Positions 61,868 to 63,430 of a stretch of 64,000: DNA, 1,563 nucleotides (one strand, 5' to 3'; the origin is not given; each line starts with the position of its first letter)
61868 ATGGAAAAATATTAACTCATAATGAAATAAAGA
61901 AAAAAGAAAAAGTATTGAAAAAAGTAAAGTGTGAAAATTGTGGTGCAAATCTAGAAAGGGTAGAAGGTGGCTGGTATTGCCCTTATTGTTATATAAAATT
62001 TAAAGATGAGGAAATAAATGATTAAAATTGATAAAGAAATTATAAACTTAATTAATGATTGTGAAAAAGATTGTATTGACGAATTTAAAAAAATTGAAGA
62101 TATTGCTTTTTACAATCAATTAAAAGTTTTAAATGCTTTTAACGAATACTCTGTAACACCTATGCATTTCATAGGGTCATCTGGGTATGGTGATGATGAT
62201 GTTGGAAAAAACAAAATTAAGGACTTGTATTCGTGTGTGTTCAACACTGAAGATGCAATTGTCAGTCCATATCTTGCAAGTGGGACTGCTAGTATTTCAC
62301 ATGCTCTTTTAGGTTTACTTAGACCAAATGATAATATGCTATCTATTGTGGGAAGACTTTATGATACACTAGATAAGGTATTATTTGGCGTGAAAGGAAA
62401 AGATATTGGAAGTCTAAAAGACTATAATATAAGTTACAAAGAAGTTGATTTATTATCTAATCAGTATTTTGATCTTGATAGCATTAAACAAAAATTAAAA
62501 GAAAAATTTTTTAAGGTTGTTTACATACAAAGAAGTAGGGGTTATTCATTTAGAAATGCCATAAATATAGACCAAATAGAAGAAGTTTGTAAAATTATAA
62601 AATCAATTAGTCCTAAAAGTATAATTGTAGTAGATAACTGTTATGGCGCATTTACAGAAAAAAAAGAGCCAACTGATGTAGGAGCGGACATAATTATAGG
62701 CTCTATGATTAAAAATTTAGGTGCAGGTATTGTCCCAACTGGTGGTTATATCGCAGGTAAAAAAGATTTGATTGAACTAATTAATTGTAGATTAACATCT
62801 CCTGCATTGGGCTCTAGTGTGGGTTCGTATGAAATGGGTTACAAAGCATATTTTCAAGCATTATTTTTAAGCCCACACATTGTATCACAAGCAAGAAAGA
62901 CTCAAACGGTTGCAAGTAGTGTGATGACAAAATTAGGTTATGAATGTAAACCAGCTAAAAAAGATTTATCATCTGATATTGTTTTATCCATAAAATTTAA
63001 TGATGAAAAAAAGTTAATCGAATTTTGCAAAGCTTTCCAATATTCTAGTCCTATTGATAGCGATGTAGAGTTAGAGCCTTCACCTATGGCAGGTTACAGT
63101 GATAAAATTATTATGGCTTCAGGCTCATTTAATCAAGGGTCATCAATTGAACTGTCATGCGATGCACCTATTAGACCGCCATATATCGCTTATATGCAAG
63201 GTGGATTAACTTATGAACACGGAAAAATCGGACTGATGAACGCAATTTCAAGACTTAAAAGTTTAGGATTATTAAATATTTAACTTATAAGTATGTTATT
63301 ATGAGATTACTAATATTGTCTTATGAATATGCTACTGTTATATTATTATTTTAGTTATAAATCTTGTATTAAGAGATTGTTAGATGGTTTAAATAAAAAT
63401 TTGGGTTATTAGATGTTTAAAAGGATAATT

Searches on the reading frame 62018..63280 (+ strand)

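Call 52: search_protein_families(library=pfam, proteins=[window:62018-63280:+], max_evalue=0.00001)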
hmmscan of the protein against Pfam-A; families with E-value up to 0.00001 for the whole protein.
window:62018-63280:+ (421 aa): 2 families
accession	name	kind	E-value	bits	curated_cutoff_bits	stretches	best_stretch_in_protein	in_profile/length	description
PF06838.17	Met_gamma_lyase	-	1.3e-151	505.2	24.2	1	10-413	3-404/405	Methionine gamma-lyase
PF01053.26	Cys_Met_Meta_PP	-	7.7e-06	25.1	27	0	82-247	69-213/381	Cys/Met metabolism PLP-dependent enzyme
